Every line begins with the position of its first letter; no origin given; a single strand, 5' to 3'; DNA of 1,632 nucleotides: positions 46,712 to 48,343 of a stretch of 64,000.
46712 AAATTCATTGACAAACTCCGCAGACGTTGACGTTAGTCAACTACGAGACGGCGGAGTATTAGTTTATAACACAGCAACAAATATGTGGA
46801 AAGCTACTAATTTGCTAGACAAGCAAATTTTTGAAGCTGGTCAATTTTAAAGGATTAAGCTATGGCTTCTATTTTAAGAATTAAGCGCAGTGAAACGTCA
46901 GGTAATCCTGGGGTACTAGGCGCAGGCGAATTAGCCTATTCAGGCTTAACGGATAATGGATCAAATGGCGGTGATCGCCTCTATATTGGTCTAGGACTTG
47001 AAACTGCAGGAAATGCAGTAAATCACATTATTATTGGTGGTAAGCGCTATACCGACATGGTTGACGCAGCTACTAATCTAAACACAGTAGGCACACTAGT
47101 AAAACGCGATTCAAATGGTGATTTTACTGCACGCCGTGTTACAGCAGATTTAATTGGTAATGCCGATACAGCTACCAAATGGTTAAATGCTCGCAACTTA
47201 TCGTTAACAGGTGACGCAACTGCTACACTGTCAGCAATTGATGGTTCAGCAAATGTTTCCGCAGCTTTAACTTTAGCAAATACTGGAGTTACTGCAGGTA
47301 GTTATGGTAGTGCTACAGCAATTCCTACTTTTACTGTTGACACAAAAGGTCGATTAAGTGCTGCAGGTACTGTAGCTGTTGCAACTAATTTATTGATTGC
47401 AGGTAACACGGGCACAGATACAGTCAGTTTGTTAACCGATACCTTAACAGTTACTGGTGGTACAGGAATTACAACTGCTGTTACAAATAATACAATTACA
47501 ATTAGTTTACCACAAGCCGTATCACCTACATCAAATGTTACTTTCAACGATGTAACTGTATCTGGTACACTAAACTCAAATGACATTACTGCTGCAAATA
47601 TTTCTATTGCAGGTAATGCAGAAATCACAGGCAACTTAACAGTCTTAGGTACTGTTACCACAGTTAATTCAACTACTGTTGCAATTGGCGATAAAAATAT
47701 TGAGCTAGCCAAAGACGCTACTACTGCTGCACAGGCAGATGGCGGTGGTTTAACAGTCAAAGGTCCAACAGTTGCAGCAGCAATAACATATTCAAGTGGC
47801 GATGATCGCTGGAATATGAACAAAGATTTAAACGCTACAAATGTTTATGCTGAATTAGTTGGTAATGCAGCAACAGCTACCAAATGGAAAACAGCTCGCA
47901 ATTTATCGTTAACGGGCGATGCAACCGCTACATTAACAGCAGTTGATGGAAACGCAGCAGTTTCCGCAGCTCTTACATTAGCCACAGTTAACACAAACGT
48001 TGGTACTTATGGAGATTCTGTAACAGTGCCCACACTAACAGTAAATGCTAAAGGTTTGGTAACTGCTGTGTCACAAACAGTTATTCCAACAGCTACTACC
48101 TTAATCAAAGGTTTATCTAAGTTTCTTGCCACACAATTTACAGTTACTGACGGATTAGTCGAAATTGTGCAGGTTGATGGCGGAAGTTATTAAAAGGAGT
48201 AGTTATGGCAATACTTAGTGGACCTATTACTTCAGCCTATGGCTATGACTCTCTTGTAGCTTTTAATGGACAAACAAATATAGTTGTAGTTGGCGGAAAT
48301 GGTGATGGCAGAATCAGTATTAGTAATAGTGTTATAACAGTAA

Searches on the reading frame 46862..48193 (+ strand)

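Call 25: search_protein_families(library=phrogs, proteins=[window:46862-48193:+], max_evalue=0.00001)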
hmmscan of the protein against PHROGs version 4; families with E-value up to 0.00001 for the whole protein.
window:46862-48193:+ (443 aa): 6 families
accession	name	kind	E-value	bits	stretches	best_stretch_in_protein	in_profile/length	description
phrog_5181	-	unknown function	1.6e-23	83.9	2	67-255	358-515/763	-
phrog_3018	-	head and packaging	1.5e-22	81.2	2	88-254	85-247/341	head decoration protein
phrog_697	-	head and packaging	2.4e-21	75.9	1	71-189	56-177/2079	structural protein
phrog_38759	-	unknown function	6.8e-16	58.9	2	335-411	58-126/920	-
phrog_7389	-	tail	3.2e-12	46.8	1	329-402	334-400/732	tail fiber protein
phrog_15769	-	unknown function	3.7e-11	43.4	1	1-128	1-124/560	-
